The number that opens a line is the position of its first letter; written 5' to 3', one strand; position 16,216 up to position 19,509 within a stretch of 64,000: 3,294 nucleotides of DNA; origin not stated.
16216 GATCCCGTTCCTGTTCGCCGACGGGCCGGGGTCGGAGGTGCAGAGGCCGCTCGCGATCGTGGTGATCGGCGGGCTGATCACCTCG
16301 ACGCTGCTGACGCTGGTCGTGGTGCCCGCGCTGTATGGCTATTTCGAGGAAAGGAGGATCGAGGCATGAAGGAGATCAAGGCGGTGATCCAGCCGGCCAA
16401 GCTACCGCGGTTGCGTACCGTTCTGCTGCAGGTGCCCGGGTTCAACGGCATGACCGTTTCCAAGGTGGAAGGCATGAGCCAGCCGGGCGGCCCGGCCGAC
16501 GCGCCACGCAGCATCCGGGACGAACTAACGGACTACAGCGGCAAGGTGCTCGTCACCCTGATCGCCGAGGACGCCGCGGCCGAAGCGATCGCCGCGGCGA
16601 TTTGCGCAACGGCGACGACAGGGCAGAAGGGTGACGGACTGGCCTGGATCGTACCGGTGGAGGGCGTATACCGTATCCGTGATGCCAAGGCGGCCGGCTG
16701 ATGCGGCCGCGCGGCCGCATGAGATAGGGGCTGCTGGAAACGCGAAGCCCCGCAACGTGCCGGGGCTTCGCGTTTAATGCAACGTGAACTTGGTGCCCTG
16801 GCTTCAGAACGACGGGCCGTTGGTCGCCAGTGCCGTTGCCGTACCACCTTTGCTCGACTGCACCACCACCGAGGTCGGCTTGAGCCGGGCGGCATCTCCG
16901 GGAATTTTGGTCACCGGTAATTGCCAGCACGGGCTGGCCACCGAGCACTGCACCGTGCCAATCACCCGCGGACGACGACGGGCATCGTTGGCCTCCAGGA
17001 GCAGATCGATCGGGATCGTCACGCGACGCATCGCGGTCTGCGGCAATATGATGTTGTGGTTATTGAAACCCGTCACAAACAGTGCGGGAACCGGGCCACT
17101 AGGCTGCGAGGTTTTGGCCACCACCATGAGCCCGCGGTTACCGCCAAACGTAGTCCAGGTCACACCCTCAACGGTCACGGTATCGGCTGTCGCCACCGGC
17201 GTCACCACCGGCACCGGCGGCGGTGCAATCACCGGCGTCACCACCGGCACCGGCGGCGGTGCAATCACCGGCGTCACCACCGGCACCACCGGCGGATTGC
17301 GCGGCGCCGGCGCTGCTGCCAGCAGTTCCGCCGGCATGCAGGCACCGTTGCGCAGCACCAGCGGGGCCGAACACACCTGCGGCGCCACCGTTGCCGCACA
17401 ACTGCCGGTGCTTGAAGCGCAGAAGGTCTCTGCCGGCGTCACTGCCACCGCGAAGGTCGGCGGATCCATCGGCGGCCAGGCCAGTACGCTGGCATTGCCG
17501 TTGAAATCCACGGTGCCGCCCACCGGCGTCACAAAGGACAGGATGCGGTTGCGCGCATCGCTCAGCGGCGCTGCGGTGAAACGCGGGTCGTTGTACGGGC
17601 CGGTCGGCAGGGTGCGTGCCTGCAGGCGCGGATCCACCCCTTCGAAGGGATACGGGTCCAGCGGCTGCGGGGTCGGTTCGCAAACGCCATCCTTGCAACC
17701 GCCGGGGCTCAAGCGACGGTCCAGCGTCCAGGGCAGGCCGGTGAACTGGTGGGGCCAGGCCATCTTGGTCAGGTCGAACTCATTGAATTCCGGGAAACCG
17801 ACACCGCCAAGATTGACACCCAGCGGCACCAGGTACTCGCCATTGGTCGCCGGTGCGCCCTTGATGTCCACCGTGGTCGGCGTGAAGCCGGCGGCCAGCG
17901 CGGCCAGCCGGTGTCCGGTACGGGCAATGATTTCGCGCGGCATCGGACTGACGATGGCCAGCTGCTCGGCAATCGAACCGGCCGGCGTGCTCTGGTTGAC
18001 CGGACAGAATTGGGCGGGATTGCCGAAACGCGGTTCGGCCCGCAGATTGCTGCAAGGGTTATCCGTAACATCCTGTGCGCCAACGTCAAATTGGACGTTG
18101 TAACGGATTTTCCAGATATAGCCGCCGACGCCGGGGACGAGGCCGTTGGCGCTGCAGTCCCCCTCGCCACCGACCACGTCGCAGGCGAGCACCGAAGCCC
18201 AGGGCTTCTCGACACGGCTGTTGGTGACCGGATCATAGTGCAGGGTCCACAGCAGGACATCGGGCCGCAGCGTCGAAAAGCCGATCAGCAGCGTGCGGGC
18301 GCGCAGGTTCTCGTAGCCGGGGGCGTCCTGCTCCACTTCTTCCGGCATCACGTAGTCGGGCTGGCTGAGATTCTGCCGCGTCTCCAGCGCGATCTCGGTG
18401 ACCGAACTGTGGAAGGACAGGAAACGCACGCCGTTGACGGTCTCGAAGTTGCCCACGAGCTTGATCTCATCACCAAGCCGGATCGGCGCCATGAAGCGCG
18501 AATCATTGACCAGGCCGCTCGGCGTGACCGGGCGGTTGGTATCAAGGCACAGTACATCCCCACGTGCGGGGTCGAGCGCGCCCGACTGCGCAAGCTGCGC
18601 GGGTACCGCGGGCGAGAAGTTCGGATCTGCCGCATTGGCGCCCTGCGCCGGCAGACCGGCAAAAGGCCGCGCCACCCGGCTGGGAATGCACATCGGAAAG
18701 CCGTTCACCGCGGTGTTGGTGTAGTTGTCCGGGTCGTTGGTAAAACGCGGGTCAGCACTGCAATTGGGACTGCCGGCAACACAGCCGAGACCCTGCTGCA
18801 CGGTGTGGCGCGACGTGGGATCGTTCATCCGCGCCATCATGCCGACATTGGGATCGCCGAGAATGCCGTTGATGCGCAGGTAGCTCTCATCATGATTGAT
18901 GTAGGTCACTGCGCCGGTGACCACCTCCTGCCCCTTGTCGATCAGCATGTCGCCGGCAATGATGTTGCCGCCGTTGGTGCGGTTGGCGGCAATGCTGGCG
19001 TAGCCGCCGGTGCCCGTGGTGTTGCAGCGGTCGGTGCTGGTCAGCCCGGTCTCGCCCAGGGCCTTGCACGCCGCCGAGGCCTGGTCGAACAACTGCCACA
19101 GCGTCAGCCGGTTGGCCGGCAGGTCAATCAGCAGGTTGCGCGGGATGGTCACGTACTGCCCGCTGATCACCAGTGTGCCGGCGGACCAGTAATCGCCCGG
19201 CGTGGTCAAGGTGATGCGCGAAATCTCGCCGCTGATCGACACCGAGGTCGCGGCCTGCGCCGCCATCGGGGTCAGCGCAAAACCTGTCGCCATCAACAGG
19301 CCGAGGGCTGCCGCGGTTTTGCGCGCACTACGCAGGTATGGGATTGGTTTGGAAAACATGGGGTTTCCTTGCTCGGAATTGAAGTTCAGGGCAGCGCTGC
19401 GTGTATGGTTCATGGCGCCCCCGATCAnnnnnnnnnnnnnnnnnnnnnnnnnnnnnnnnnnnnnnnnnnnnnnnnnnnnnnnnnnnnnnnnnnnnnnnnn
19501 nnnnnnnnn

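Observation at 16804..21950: Tandem pair of ~850-aa secreted, 18-cysteine proteins that I cannot place in any known family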

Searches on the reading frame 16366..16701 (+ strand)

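Call 19: search_protein_families(library=pfam, proteins=[window:16366-16701:+], max_evalue=0.001)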
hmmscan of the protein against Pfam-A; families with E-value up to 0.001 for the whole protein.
window:16366-16701:+ (111 aa): 1 family
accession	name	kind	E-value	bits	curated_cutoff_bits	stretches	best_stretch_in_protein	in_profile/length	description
PF00543.27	P-II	-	4.1e-16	59.6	25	1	1-107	1-101/102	Nitrogen regulatory protein P-II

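Call 84: search_protein_families(library=ncbifam, proteins=[window:16366-16701:+], max_evalue=0.00001)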
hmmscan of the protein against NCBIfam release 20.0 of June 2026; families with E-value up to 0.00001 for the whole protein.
window:16366-16701:+ (111 aa): 2 families
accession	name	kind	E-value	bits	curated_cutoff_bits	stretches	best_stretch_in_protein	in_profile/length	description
NF008111.0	PRK10858.1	equivalog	3.7e-13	49.9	202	1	1-107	1-105/112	nitrogen regulatory protein P-II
NF007946.0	PRK10665.1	equivalog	8.9e-10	39.3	181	1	1-109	1-107/112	P-II family nitrogen regulator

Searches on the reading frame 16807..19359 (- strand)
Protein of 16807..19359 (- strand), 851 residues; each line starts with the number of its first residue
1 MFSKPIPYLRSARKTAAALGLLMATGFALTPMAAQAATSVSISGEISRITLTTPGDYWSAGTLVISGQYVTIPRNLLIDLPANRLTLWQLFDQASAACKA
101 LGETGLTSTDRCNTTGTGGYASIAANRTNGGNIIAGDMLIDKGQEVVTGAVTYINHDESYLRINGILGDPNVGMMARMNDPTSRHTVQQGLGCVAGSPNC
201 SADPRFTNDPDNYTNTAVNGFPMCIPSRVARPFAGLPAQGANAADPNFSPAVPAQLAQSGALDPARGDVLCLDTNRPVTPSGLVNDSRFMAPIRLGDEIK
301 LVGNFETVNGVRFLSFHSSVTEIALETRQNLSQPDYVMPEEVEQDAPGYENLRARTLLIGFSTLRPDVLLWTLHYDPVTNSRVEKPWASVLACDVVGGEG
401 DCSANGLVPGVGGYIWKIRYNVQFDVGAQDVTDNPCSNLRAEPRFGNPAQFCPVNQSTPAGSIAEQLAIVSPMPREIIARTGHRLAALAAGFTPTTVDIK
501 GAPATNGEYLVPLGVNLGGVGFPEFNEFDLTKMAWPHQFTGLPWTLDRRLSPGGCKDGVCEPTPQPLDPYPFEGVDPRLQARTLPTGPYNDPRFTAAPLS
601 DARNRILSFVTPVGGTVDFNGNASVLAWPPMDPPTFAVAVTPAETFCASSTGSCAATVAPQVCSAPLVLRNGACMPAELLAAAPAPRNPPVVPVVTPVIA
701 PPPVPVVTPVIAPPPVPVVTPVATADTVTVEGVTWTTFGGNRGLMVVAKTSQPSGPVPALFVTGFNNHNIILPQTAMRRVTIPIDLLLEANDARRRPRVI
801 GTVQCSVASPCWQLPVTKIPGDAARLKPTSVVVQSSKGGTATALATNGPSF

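Call 4: search_protein_families(library=pfam, proteins=[window:16807-19359:-], max_evalue=1)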
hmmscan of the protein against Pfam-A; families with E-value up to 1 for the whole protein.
window:16807-19359:- (851 aa): 0 families

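Call 5: search_protein_families(library=ncbifam, proteins=[window:16807-19359:-], max_evalue=1)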
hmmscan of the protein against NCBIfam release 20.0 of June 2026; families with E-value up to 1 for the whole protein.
window:16807-19359:- (851 aa): 0 families
